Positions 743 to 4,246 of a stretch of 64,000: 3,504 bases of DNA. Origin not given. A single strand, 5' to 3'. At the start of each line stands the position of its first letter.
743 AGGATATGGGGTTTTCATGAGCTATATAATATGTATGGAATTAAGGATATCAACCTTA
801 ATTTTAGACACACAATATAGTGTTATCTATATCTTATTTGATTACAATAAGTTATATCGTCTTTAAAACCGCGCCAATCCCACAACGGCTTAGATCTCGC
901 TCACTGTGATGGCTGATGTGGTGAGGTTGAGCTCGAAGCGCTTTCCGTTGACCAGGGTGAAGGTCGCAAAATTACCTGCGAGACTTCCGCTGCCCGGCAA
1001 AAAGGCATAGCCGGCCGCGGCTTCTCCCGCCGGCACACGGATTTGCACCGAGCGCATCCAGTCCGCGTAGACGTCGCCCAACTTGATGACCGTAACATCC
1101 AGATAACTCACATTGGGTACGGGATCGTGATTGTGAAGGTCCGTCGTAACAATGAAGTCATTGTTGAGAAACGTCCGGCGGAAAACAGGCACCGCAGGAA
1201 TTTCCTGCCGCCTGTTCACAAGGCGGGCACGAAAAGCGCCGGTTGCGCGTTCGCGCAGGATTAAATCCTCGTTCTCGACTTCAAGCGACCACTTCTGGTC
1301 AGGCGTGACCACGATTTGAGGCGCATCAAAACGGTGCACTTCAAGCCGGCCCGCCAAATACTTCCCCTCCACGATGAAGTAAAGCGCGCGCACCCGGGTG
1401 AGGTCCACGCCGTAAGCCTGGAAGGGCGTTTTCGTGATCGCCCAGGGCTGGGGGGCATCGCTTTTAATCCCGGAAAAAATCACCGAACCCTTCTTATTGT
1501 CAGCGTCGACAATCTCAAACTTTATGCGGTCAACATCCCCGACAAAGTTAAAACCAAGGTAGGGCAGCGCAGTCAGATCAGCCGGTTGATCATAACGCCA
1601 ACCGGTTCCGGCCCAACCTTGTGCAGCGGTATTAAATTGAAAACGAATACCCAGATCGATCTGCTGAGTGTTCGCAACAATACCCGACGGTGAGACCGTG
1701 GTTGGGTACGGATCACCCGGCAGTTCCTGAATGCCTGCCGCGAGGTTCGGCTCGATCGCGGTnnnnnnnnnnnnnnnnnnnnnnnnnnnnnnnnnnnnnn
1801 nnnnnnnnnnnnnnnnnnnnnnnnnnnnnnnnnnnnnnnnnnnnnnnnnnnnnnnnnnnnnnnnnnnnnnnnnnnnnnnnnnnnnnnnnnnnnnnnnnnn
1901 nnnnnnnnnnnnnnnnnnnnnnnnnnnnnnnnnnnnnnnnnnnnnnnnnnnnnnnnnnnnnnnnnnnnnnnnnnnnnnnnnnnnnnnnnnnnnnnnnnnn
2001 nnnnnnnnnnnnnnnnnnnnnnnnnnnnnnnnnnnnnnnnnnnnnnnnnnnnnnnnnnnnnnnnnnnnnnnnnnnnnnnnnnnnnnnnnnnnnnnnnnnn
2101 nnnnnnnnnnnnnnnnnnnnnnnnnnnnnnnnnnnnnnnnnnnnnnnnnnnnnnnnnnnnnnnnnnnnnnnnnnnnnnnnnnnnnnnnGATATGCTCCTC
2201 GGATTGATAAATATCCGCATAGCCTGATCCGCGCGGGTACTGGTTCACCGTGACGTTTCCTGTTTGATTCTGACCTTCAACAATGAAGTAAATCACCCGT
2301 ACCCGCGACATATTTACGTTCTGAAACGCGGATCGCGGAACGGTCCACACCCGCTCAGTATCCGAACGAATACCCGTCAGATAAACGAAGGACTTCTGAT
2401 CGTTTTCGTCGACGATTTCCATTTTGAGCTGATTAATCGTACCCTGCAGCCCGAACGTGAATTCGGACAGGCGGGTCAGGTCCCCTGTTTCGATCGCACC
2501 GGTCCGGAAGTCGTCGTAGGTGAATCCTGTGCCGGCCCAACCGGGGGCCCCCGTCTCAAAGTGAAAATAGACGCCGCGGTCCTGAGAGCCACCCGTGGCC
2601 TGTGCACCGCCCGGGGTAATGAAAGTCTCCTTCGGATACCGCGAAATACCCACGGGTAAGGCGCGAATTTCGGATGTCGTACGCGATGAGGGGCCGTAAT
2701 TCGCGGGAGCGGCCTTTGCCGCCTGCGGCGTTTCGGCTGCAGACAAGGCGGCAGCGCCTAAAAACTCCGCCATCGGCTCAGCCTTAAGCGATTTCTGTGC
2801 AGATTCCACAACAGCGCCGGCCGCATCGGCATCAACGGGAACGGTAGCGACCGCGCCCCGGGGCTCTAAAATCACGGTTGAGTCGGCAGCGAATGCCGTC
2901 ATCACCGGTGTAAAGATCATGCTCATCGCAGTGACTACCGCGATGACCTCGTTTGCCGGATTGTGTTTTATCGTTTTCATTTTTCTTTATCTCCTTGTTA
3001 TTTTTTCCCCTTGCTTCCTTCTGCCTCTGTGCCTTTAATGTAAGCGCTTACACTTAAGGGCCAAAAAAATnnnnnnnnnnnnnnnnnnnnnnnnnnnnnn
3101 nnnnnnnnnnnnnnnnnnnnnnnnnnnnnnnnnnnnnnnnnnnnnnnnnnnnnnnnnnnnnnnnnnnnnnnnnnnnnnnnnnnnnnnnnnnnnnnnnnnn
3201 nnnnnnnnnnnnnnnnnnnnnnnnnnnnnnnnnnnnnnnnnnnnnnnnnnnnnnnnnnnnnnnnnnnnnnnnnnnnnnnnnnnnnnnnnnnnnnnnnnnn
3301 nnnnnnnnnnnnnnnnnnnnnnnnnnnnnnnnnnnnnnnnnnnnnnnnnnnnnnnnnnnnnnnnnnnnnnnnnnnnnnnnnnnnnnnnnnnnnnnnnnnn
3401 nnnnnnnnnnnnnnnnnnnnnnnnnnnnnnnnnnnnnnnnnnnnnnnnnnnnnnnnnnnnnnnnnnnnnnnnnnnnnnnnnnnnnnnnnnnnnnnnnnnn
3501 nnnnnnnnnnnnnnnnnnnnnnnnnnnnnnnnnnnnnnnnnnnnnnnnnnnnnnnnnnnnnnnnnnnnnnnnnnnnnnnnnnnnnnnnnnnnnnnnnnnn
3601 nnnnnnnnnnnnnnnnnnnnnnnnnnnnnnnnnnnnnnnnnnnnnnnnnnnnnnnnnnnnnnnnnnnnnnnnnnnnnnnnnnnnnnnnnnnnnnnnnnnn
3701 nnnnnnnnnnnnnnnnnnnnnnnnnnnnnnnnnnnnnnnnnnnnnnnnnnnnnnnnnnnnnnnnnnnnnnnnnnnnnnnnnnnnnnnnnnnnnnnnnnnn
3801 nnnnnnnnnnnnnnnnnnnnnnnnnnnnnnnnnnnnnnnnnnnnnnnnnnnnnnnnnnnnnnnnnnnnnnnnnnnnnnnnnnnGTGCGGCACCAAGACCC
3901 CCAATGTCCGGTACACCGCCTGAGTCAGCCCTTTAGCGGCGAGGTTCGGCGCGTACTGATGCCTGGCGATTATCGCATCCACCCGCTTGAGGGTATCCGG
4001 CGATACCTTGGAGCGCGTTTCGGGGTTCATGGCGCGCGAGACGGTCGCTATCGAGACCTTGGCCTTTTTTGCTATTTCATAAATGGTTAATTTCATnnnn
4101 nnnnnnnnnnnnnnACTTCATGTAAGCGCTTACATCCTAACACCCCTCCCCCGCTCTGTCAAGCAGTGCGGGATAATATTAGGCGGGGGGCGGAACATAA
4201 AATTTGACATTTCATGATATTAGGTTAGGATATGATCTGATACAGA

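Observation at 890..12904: Two paralogous cassettes of a LacI repressor plus a secreted triple-repeat protein, with paralog-specific operator cores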

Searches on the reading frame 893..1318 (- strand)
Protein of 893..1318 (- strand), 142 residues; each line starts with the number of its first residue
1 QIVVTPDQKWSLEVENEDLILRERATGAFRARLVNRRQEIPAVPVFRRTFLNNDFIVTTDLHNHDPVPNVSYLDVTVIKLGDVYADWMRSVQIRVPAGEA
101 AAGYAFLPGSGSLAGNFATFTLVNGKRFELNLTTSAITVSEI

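Call 62: search_protein_families(library=pfam, proteins=[window:893-1318:-], max_evalue=5)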
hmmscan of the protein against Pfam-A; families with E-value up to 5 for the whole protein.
window:893-1318:- (142 aa): 0 families

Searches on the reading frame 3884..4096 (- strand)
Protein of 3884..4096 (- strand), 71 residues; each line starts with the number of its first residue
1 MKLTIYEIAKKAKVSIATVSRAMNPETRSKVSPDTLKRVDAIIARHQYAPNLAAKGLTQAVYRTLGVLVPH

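Call 87: search_solved_structures(query=window:3884-4096:-, max_evalue=0.001, show_alignments=5)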
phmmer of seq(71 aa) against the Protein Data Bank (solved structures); distinct sequences matched with E-value up to 0.001: 28.
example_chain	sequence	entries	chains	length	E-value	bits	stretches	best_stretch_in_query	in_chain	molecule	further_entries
7e5w_A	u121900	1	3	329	1.1e-10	44.6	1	1-70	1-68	Catabolite control protein A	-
3oqo_A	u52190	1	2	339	2.5e-10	43.5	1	1-70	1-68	Catabolite control protein A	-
3oqm_A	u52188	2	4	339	2.5e-10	43.5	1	1-70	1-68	Catabolite control protein A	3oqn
1zvv_A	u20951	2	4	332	2.8e-10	43.4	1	1-70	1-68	Glucose-resistance amylase regulator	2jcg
1rzr_G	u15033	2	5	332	2.9e-10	43.3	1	1-70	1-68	Glucose-resistance amylase regulator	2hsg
6ndi_A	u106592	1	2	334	2e-08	37.6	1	5-68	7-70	Transcriptional regulator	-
2o20_A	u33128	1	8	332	2.6e-07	34.1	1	3-70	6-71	Catabolite control protein A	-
2bjc_A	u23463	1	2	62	5.6e-07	33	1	3-57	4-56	LACTOSE OPERON REPRESSOR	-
3ctp_A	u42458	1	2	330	1.3e-06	31.9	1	4-71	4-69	Periplasmic binding protein/LacI transcriptional regulator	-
7doa_A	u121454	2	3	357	2e-06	31.3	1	3-70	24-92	Catabolite repressor/activator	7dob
8jff_A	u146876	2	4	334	3.2e-06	30.6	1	5-70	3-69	Catabolite repressor/activator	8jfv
3dbi_A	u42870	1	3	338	8.5e-06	29.3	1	4-69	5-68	SUGAR-BINDING TRANSCRIPTIONAL REGULATOR, LACI FAMILY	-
1l1m_A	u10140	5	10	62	1.1e-05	28.9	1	3-57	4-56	Lactose operon repressor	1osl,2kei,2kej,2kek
1cjg_A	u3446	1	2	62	1.2e-05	28.9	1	3-57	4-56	PROTEIN (LAC REPRESSOR)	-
1lqc_A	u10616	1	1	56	1.8e-05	28.3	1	3-55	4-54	LAC REPRESSOR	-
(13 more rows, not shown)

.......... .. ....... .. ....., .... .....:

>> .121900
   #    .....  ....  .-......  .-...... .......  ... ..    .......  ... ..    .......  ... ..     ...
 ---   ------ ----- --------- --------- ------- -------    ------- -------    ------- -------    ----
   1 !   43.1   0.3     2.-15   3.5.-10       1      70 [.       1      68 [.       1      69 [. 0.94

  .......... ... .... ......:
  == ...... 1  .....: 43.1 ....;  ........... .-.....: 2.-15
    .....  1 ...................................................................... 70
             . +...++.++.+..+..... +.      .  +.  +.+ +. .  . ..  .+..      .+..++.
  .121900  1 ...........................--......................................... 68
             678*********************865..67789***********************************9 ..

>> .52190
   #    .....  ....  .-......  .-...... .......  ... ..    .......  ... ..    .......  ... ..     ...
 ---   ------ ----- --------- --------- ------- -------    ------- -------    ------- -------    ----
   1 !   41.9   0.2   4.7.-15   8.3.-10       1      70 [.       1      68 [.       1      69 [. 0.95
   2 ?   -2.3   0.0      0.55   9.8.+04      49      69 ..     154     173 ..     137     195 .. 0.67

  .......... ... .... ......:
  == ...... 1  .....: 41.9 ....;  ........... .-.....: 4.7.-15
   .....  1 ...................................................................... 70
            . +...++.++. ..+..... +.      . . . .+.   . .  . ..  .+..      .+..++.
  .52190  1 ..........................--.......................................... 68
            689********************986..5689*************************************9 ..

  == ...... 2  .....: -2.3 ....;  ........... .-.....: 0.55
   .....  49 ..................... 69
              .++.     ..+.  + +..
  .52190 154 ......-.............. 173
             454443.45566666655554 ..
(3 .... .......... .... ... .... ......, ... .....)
